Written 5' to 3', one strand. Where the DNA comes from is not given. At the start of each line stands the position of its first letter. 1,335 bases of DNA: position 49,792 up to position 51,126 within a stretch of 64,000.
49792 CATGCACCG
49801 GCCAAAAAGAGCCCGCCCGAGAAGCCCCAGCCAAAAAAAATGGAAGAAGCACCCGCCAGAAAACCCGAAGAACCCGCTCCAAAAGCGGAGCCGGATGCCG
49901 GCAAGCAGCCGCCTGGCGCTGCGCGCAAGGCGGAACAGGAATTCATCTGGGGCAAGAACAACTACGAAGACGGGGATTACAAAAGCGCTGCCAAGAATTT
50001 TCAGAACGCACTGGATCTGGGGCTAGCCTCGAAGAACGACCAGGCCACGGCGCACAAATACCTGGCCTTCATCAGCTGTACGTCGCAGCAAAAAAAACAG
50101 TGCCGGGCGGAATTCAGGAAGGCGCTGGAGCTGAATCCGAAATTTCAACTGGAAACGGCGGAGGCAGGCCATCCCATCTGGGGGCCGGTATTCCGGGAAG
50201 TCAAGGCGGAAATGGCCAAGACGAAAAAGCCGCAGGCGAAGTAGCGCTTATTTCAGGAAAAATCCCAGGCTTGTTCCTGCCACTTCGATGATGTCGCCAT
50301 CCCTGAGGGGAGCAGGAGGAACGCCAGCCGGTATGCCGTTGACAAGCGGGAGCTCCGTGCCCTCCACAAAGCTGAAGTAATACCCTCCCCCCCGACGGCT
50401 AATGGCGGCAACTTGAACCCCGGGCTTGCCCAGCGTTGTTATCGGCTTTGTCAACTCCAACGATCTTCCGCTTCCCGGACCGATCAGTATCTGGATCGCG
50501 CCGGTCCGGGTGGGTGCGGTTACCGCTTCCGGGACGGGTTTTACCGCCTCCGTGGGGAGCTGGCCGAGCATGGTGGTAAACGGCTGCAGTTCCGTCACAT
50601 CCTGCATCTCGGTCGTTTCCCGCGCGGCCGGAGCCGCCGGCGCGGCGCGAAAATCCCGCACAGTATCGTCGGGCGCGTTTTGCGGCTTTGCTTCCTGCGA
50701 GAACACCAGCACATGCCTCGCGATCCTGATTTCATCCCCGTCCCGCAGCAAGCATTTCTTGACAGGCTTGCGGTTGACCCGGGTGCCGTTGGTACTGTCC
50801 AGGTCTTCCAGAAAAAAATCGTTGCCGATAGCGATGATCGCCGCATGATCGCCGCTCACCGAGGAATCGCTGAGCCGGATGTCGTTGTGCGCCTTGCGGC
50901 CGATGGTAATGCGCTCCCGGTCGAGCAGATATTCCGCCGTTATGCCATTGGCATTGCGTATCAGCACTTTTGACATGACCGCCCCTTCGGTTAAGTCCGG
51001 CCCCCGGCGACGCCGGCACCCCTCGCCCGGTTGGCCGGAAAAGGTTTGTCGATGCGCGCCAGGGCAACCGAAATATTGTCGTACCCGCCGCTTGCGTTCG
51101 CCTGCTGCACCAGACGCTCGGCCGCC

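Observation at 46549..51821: Mirror-duplicated Ser/Thr phospho-signalling island: two PP2C/dual-FHA operons flank a PEGA-kinase/lipoprotein operon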

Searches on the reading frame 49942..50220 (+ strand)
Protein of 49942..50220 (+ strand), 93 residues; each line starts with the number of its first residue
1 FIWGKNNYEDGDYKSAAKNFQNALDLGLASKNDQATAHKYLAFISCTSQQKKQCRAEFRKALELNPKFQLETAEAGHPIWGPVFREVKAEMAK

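Call 21: find_related_loci(query=A2, collection=genome_contigs, flank=10000)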
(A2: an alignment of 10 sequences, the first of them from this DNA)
Query A2 (93 aa) in genome_contigs; peptide patterns used: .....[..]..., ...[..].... (x = any residue, [..] = any of these).
599 stretches matched a pattern (row limit reached: there are more); 576 encode a relative of the query (tblastn E <= 1e-3); the best 80 are kept; 80 distinct loci.
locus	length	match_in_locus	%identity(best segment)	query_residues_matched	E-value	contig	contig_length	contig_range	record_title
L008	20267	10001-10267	66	4-92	7e-39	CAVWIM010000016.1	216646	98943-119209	MAG: uncultured beta proteobacterium isolate MFD02159.bin.2.19 genome assembly, contig: contig_6216, whole genome shotgu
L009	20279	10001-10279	66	1-93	6e-39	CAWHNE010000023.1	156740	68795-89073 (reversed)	MAG: uncultured beta proteobacterium isolate MFD02809.bin.1.145 genome assembly, contig: contig_56037, whole genome shot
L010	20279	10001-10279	66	1-93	1e-38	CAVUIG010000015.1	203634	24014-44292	MAG: uncultured beta proteobacterium isolate MFD02159.bin.2.77 genome assembly, contig: contig_4119, whole genome shotgu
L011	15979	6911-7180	71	4-93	8e-38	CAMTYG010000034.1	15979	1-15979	MAG: uncultured Sulfuricella sp. isolate G04_MAG_00040 genome assembly, contig: G04_MAG_00040_000000000202, whole genome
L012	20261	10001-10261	67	4-90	2e-37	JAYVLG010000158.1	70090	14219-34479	MAG: Sulfurirhabdus sp. isolate GL54_UP_metabat_36 GL54_UP_metabat_36_157, whole genome shotgun sequence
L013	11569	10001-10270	69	4-93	5e-37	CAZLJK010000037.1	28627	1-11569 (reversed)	MAG TPA_asm: uncultured Sulfuricella sp. isolate SRP062349_co5_237 genome assembly, contig: NODE_430_length_28627_cov_45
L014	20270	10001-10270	69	4-93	1e-36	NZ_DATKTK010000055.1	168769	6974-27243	MAG: Sulfuricella sp. isolate SMAG_U14079 k141_1704008, whole genome shotgun sequence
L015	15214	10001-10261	67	4-90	8e-37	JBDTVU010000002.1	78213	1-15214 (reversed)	MAG: Betaproteobacteria bacterium isolate cluster3_bin.75 NODE_621_length_78213_cov_35.582039, whole genome shotgun sequ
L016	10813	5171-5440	62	4-93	8e-37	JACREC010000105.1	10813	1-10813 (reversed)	MAG: Nitrosomonadales bacterium isolate NC_groundwater_1689_Pr3_B-0.1um_58_33 SR-2_scaffold_141_2844437, whole genome sh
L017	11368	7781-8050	61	4-93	3e-36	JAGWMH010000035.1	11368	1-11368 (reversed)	MAG: Betaproteobacteria bacterium isolate REEB203 contig-150_8888, whole genome shotgun sequence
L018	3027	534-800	64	4-92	1e-36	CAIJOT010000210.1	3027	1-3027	MAG: uncultured delta proteobacterium isolate AlinenSediments_bin-2384 genome assembly, contig: bin-2384:210/342, whole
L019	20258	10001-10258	64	4-89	2e-36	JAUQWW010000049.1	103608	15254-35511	MAG: Gallionellaceae bacterium isolate BIN13 contig_95573, whole genome shotgun sequence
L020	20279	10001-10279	62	1-93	4e-37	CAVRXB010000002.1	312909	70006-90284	MAG: uncultured beta proteobacterium isolate MFD02242.bin.1.183 genome assembly, contig: contig_1530, whole genome shotg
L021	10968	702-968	63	4-92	2e-36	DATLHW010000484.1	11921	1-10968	MAG TPA_asm: Burkholderiales bacterium isolate SMAG_U13650 k141_3105605, whole genome shotgun sequence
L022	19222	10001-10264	64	4-91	3e-36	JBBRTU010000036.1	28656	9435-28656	MAG: Burkholderiales bacterium isolate La2_metabat2.276 La2_metabat2.276_K_3479966L28656_cov_16.0000, whole genome shotg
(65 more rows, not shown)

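Call 29: search_dna_similar(query=window:49942-50220:+, collection=plasmids, mode=protein, max_evalue=0.001, max_rows=30)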
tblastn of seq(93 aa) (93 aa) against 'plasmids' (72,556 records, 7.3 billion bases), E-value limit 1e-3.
Records with a match: 3; places in all: 3; records where one place covers at least 80% of the query: 3.
Best place of each record, by identity: <60% 3.
By first word of the organism name: Burkholderia 2; Paraburkholderia 1.
By predicted mobility (MOB-suite, as given by PLSDB): non-mobilizable 3.
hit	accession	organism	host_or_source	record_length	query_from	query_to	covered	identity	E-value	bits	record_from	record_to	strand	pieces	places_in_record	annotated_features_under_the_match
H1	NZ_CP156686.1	Burkholderia stagnalis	Bacterial cells,soils collected in ...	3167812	4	92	96%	42.7%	6e-16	78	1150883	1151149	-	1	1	none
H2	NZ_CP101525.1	Burkholderia arboris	mixed culture,soil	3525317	8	84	83%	46.8%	4e-16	78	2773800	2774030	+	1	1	none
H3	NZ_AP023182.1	Paraburkholderia sp. PGU19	Physopelta gutta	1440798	4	90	94%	37.9%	2e-15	77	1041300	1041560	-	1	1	record has no annotation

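Call 30: get_annotated_region(hit=H1, flank=15000)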
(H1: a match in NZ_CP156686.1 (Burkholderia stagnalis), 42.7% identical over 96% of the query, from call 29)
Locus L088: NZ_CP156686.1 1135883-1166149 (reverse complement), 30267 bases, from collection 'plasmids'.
description: Burkholderia stagnalis strain YJ-2 plasmid plas1, complete sequence
organism: Burkholderia stagnalis (NCBI taxid 1503054)
taxonomy: Bacteria; Pseudomonadota; Betaproteobacteria; Burkholderiales; Burkholderiaceae; Burkholderia; Burkholderia stagnalis
host: -; source: Bacterial cells,soils collected in Guangdong Province, China; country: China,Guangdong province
typing (MOB-suite, as given by PLSDB): non-mobilizable
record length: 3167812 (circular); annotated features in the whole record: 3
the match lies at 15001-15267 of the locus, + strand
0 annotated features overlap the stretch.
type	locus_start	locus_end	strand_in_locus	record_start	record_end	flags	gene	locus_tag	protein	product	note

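Call 31: get_annotated_region(hit=H2, flank=15000)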
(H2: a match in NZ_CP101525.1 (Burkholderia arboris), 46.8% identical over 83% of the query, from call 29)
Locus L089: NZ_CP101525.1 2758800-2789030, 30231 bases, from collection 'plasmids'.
description: Burkholderia arboris strain MEC_B345 plasmid pla_1, complete sequence
organism: Burkholderia arboris (NCBI taxid 488730)
taxonomy: Bacteria; Pseudomonadota; Betaproteobacteria; Burkholderiales; Burkholderiaceae; Burkholderia; Burkholderia arboris
host: -; source: mixed culture,soil; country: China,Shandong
typing (MOB-suite, as given by PLSDB): non-mobilizable
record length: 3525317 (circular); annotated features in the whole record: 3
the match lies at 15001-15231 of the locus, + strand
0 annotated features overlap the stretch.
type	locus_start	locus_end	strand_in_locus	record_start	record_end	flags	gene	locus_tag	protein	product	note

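Call 34: search_protein_families(library=ncbifam, proteins=[L089:4300-6657:-, L089:3201-4313:-, L089:14878-15267:+, L089:15311-16741:+, L089:13735-14385:-, L089:12341-13738:-, L089:11006-12325:-, L089:7378-11004:-, L089:2573-3142:-, L089:521-1012:-], max_evalue=0.00001)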
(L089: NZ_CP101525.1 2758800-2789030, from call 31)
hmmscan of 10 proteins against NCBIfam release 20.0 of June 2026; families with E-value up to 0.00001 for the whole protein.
L089:4300-6657:- (785 aa): 9 families
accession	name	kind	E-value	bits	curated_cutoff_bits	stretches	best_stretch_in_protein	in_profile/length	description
NF033483.0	PknB_PASTA_kin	equivalog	5.2e-30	105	450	1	40-257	10-207/563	Stk1 family PASTA domain-containing Ser/Thr kinase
NF047741.1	antiphage_MADS6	equivalog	6.2e-27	94.4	460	1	113-310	254-454/612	methylation-associated defense system protein kinase MAD6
NF052427.1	StpK7MSMEG_1200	equivalog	1.6e-21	76.5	900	1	35-260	5-211/601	serine/threonine protein kinase StpK7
NF038150.1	lanthi_synth_IV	equivalog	2.1e-21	76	650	1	51-262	203-400/851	class IV lanthionine synthetase LanL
NF009651.0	PRK13184.1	equivalog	7.1e-14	50.7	839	1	41-205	6-163/932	serine/threonine-protein kinase PknD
NF038151.1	lanthi_synth_III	equivalog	1e-11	44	575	1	103-281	271-452/833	class III lanthionine synthetase LanKC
TIGR03903.1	TOMM_kin_cyc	equivalog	3.9e-10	38.2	705.75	1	102-309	25-240/1267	TOMM system kinase/cyclase fusion protein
NF033442.0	BREX_PglW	equivalog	1.4e-08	32.9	990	1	102-202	555-660/1391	BREX system serine/threonine kinase PglW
NF011463.0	PRK14879.1-4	equivalog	5.4e-07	29.2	188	1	105-202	68-160/237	Kae1-associated kinase Bud32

L089:3201-4313:- (370 aa): 2 families
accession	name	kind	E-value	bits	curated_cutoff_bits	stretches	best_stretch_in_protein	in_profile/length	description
TIGR03363.1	VI_chp_8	equivalog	8.8e-80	269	160.85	1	32-364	3-351/353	type VI secretion system protein TssA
TIGR03362.1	VI_chp_7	equivalog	1.8e-19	70.1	230.1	1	33-158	3-115/476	type VI secretion system protein TssA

L089:14878-15267:+ (129 aa): 1 family
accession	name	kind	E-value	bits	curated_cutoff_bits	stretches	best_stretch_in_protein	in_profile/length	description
NF038027.1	TssQ_fam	subfamily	1.1e-36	125.3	65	1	27-124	2-99/100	TssQ family T6SS-associated lipoprotein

L089:15311-16741:+ (476 aa): 1 family
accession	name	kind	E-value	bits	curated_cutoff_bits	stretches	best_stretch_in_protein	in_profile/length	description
TIGR03354.1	VI_FHA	hypoth_equivalog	8.6e-63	213.6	120.25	1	21-467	18-419/420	type VI secretion system-associated FHA domain protein TagH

L089:13735-14385:- (216 aa): 1 family
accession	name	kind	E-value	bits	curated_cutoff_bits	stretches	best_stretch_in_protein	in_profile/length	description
TIGR03352.1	VI_chp_3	equivalog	4.5e-33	114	31.6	1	58-197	9-137/147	type VI secretion system lipoprotein TssJ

L089:12341-13738:- (465 aa): 1 family
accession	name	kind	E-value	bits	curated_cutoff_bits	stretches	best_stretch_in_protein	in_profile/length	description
TIGR03353.2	VI_chp_4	equivalog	1.9e-143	478.7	100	1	16-463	1-429/429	type VI secretion system baseplate subunit TssK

L089:11006-12325:- (439 aa): 34 families (the best 25 are shown)
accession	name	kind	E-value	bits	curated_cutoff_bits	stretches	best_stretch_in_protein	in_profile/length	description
NF005444.0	PRK07033.1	equivalog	5.4e-214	711.1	520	1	3-434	2-432/438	DotU family type VI secretion system protein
NF005999.0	PRK08126.1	subfamily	1.4e-108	363.4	571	1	48-423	60-430/432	hypothetical protein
TIGR03349.1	IV_VI_DotU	subfamily_domain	9.6e-73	244.4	89.95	1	50-257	1-209/211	DotU/TssL family secretion system protein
TIGR03350.1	type_VI_ompA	equivalog_domain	1.1e-48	164.7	139.8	1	287-422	1-136/137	type VI secretion system protein TssL, long form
NF038228.1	IcmH_DotU_IVB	equivalog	1.7e-48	165.2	50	1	45-258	34-246/258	type IVB secretion system protein IcmH/DotU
NF006508.0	PRK08944.1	subfamily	2.5e-36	125.5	259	1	287-424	150-288/304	MotB family protein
NF005445.0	PRK07034.1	equivalog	1.1e-32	113.4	703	1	40-422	132-506/536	hypothetical protein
NF011283.0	PRK14693.1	equivalog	6.4e-30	104.2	686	1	33-420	99-486/552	hypothetical protein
NF006541.1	PRK09038.1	equivalog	5.1e-29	101.7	283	1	286-423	111-248/253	flagellar motor protein MotD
NF053611.1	YiaD_Gzip_OmpA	equivalog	1.7e-23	83.4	175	1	293-423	79-206/206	YiaD family glycine zipper/OmpA-like lipoprotein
NF005382.1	PRK06925.1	equivalog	3.6e-23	83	264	1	300-422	100-222/225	flagellar motor protein MotS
NF005195.1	PRK06667.1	equivalog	6.7e-19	68.6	300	1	290-424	96-236/241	flagellar motor protein MotB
NF006543.0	PRK09039.1-2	equivalog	2.5e-18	67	305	1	313-423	229-347/350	peptidoglycan -binding protein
NF005831.1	PRK07734.1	equivalog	3.7e-18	66.2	301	1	312-425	135-250/250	flagellar motor protein MotB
NF006542.0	PRK09039.1-1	equivalog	2.2e-17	63.3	388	1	318-423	509-624/627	peptidoglycan -binding protein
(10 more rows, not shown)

L089:7378-11004:- (1208 aa): 2 families
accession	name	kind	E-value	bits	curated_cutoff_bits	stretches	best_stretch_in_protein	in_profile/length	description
TIGR03348.1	VI_IcmF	equivalog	0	1224.4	388.15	1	18-1205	1-1167/1168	type VI secretion system membrane subunit TssM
NF038226.1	IcmF_IVB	equivalog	4.3e-42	144.1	1000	2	228-835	91-634/973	type IVB secretion system protein IcmF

L089:2573-3142:- (189 aa): 1 family
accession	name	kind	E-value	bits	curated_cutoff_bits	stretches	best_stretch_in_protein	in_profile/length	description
TIGR03358.1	VI_chp_5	equivalog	2.7e-53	180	97.25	1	17-172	1-157/160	type VI secretion system contractile sheath small subunit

L089:521-1012:- (163 aa): 1 family
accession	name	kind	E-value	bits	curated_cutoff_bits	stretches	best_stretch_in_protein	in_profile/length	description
TIGR03344.1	VI_effect_Hcp1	subfamily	4.6e-14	52.6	58.9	1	13-112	13-126/167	type VI secretion system tube protein TssD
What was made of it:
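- On NCBIfam NF038027, TssQ family T6SS-associated lipoprotein: The Burkholderia T6SS member scores 125 bits (call 34).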

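Call 48: search_protein_families(library=pfam, proteins=[L089:4300-6657:-, L089:15311-16741:+], max_evalue=1)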
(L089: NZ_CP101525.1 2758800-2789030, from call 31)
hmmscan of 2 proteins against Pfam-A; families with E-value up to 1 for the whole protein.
L089:4300-6657:- (785 aa): 6 families
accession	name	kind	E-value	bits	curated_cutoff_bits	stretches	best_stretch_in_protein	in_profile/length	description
PF00069.31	Pkinase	-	5.8e-28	98.4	31.7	1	41-259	3-198/263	Protein kinase domain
PF07714.23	PK_Tyr_Ser-Thr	-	1.3e-17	64.5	23.1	1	40-261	2-208/258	Protein tyrosine and serine/threonine kinase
PF01636.29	APH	-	0.00025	21.3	23.2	1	177-217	171-210/239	Phosphotransferase enzyme family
PF03109.22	ABC1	-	0.00069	19.3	22.9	1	123-204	136-216/244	ABC1 atypical kinase-like domain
PF06293.20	Kdo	-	0.036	13.9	21.3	1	152-206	115-173/207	Lipopolysaccharide kinase (Kdo/WaaP) family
PF12330.14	Haspin_kinase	-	0.12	11.8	25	1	177-205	228-256/364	Haspin like kinase domain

L089:15311-16741:+ (476 aa): 3 families
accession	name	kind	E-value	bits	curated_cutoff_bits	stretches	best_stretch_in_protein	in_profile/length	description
PF20232.3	T6SS_FHA_C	-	1.5e-47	162.2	23.7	1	287-465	1-179/180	C-terminal domain of Type VI secretion system FHA protein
PF00498.31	FHA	-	3.7e-11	43.7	20.7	1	30-97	2-67/67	FHA domain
PF16697.10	Yop-YscD_cpl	-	3.8e-07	30.7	33.2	1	30-102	20-89/94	Inner membrane component of T3SS, cytoplasmic domain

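Call 57: find_homologous_proteins(query=A5, max_evalue=0.001)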
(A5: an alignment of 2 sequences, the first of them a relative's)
Query A5 (2 sequences) (129 aa, profile of the alignment): 108 proteins with E <= 0.001 among 235 candidates.
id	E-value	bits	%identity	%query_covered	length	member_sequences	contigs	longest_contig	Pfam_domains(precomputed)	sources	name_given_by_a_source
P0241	2.4e-80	285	100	100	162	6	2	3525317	-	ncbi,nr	ncbi:TssQ family T6SS-associated lipoprotein [Burkholderia arboris]|nr:TssQ family T6SS-associated l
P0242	1.4e-76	272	80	99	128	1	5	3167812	-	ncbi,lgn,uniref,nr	ncbi:TssQ family T6SS-associated lipoprotein [Burkholderia stagnalis]|uniref:TssQ family T6SS-associ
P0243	4.9e-76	271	93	100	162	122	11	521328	-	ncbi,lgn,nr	ncbi:TssQ family T6SS-associated lipoprotein [Burkholderia cepacia]|nr:TssQ family T6SS-associated l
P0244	1.9e-75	269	79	99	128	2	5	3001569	-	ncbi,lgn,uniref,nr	ncbi:type VI secretion protein [Burkholderia stagnalis]|uniref:TssQ family T6SS-associated lipoprote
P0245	2.4e-75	269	91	99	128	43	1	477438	-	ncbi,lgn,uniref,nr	ncbi:TssQ family T6SS-associated lipoprotein [Burkholderia sp. Bp8998]|uniref:TssQ family T6SS-assoc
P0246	4.1e-75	268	90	99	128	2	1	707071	-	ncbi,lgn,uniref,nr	ncbi:type VI secretion protein [Burkholderia sp. Bp9031]|uniref:TssQ family T6SS-associated lipoprot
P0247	8.5e-75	267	91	99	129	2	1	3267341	-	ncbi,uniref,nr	ncbi:TssQ family T6SS-associated lipoprotein [Burkholderia cepacia]|uniref:TssQ family T6SS-associat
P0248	1.6e-74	266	79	99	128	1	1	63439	-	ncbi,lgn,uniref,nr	ncbi:type VI secretion protein [Burkholderia stagnalis]|uniref:TssQ family T6SS-associated lipoprote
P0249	1.6e-74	266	91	99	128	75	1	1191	-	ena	-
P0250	6.6e-74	264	88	99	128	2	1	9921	-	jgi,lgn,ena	-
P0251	6.7e-74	264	88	99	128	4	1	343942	-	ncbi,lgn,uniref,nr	ncbi:TssQ family T6SS-associated lipoprotein [Burkholderia anthina]|uniref:TssQ family T6SS-associat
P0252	1.5e-73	263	88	99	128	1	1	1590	-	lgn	-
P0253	7.2e-73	260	88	99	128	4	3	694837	-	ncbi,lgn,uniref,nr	ncbi:TssQ family T6SS-associated lipoprotein [Burkholderia anthina]|uniref:TssQ family T6SS-associat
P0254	2.5e-72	259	87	99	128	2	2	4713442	-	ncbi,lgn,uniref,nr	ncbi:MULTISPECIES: TssQ family T6SS-associated lipoprotein [Burkholderia]|uniref:TssQ family T6SS-as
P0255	3.2e-72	258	89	99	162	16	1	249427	-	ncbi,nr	ncbi:hypothetical protein J2785_005069 [Burkholderia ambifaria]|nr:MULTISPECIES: TssQ family T6SS-as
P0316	1.8e-35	140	58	81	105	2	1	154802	-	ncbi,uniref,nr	ncbi:TssQ family T6SS-associated lipoprotein [Trinickia fusca]|uniref:TssQ family T6SS-associated li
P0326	3.8e-26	109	48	75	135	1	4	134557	-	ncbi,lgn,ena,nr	ncbi:TssQ family T6SS-associated lipoprotein [Variovorax sp. CAN2819]|nr:TssQ family T6SS-associated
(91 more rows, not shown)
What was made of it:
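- The equation TssW = TssQ family rests on gene position and on one shared species (Trinickia fusca, call 57).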

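Call 58: find_encoding_contigs(protein=P0316, flank=10000, max_places=1)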
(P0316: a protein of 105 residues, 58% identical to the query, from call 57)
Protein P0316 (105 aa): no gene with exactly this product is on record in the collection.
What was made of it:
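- Tried and rejected: The same look-up for Trinickia fusca TssQ also failed (call 58).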

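Call 59: find_encoding_contigs(protein=P0326, flank=10000, max_places=1)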
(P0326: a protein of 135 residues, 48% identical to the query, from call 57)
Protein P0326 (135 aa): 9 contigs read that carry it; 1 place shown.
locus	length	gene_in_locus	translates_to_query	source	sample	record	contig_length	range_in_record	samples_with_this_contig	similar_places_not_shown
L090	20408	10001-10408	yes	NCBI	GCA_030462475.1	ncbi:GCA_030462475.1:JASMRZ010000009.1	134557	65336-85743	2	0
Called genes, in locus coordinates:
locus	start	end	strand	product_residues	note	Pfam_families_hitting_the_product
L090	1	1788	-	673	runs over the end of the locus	PF00069:Pkinase, PF07714:PK_Tyr_Ser-Thr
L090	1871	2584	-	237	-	-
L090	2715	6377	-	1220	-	PF14331:IcmF-related_N, PF06761:IcmF-related, PF06744:IcmF_C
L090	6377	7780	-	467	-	PF09850:DotU, PF00691:OmpA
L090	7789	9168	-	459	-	PF05936:T6SS_VasE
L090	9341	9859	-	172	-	PF12790:T6SS-SciN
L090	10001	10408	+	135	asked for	-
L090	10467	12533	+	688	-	PF00498:FHA, PF20232:T6SS_FHA_C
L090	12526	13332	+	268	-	PF13672:PP2C_2, PF07228:SpoIIE (faint)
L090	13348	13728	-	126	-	PF13665:Tox-PAAR-like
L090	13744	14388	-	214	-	PF12059:DUF3540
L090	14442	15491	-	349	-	-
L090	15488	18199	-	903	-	PF09937:DUF2169, PF00805:Pentapeptide, PF13576:Pentapeptide_3 (weak), PF13599:Pentapeptide_4 (weak), PF00805:Pentapeptide (weak), PF13599:Pentapeptide_4, PF00805:Pentapeptide, PF00805:Pentapeptide, +2 more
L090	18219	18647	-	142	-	-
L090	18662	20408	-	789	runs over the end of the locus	PF05954:Phage_GPD, PF04717:Phage_base_V, PF22178:Gp5_trimer_C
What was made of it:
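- FHA-A and FHA-B lack the T6SS_FHA_C domain that T6SS Fha/TagH proteins carry (PF20232 is present in the Burkholderia TagH and the Variovorax Fha, calls 48, 59).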

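Call 67: search_solved_structures(query=A2, max_evalue=1)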
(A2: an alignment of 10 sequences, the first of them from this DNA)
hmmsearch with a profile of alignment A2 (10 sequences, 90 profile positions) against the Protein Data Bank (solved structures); distinct sequences matched with E-value up to 1: 41.
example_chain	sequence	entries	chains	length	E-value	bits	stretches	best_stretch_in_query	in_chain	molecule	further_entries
8bu0_A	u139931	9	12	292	2e-08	37.7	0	3-26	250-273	Consensus tetratricopeptide repeat protein | Crystal structure of an 8-repeat consensus TPR superhelix with Zinc. | Monomer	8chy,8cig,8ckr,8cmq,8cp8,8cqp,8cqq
9qhb_A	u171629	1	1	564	1.3e-07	35.1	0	3-27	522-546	Engineered tetratricopeptide repeat protein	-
9qhc_A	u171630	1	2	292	4.3e-06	30.2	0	3-26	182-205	Engineered tetratricopeptide repeat protein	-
2fo7_A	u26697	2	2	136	2.9e-05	27.6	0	2-26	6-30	SYNTHETIC CONSENSUS TPR PROTEIN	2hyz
8ch0_A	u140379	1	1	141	3.6e-05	27.3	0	2-26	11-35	Consensus tetratricopeptide repeat protein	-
7obi_A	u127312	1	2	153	0.00013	25.5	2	9-66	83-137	CTPR-rv4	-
1na0_A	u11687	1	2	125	0.00045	23.8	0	2-30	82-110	designed protein CTPR3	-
2ho1_A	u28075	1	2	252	0.00048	23.7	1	3-65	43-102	Type 4 fimbrial biogenesis protein PilF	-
2fi7_A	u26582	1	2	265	0.00054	23.5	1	3-65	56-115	type 4 fimbrial biogenesis protein PilF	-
3kd7_A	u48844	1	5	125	0.00084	22.9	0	4-27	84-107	CTPR390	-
6vfi_B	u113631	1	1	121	0.0029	21.2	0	2-30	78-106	O43_dn18B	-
9mm5_A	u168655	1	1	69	0.0051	20.4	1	2-48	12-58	De novo designed minibinder - dC2_049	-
2wqh_A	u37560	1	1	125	0.0052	20.3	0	2-27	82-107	CTPR3Y3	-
2avp_A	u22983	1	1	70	0.0061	20.1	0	2-26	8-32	synthetic consensus TPR protein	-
6v8e_A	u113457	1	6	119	0.0064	20.1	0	2-30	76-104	Designed protein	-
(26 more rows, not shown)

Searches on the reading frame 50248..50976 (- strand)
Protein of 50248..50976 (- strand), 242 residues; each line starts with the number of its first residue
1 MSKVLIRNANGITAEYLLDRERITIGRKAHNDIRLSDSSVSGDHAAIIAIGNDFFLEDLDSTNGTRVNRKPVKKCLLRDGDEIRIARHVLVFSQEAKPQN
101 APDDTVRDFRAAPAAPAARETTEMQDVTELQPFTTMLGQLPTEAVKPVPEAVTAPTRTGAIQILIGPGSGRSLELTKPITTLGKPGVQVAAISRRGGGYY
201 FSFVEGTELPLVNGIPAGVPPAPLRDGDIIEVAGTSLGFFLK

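Call 3: search_protein_families(library=pfam, proteins=[window:50248-50976:-], max_evalue=0.1)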
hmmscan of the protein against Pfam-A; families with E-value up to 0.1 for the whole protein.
window:50248-50976:- (242 aa): 2 families
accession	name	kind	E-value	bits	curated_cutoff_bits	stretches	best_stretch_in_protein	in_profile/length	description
PF00498.31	FHA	-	1.6e-21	76.9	20.7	1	23-85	1-66/67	FHA domain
PF16697.10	Yop-YscD_cpl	-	1.1e-12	48.5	33.2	1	14-94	10-92/94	Inner membrane component of T3SS, cytoplasmic domain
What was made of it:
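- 50248..50976 (-): FHA-B, a 242-aa paralog of FHA-A with the same dual-FHA architecture; convergent with the lipoprotein gene (3 nt between stop codons). Pfam FHA 76.9 bits (call 3).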

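Call 4: search_protein_families(library=ncbifam, proteins=[window:50248-50976:-], max_evalue=0.1)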
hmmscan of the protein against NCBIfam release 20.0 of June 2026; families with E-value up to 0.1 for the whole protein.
window:50248-50976:- (242 aa): 5 families
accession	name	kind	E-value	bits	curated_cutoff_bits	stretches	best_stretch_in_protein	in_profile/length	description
NF041660.2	oxygluDhInhib_OdhI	equivalog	1.2e-16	60.7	200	1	11-92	46-127/130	oxoglutarate dehydrogenase inhibitor Odhl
NF049868.1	FhaB_Rv0019c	equivalog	1.3e-16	61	125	1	15-90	80-156/158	FHA domain-containing protein FhaB/FipA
TIGR03354.1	VI_FHA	hypoth_equivalog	1e-14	55.2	120.25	1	10-143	13-155/420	type VI secretion system-associated FHA domain protein TagH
NF033760.1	gliding_GltG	equivalog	1.2e-11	43.9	650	1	18-154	21-158/650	adventurous gliding motility protein GltG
NF052573.1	HisKinEspAMyxo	equivalog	4e-10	38.4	1400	1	12-95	37-122/755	serine histidine kinase EspA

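Call 78: search_protein_families(library=padloc, proteins=[window:50248-50976:-], max_evalue=0.001)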
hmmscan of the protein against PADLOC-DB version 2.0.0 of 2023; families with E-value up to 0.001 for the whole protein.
window:50248-50976:- (242 aa): 0 families
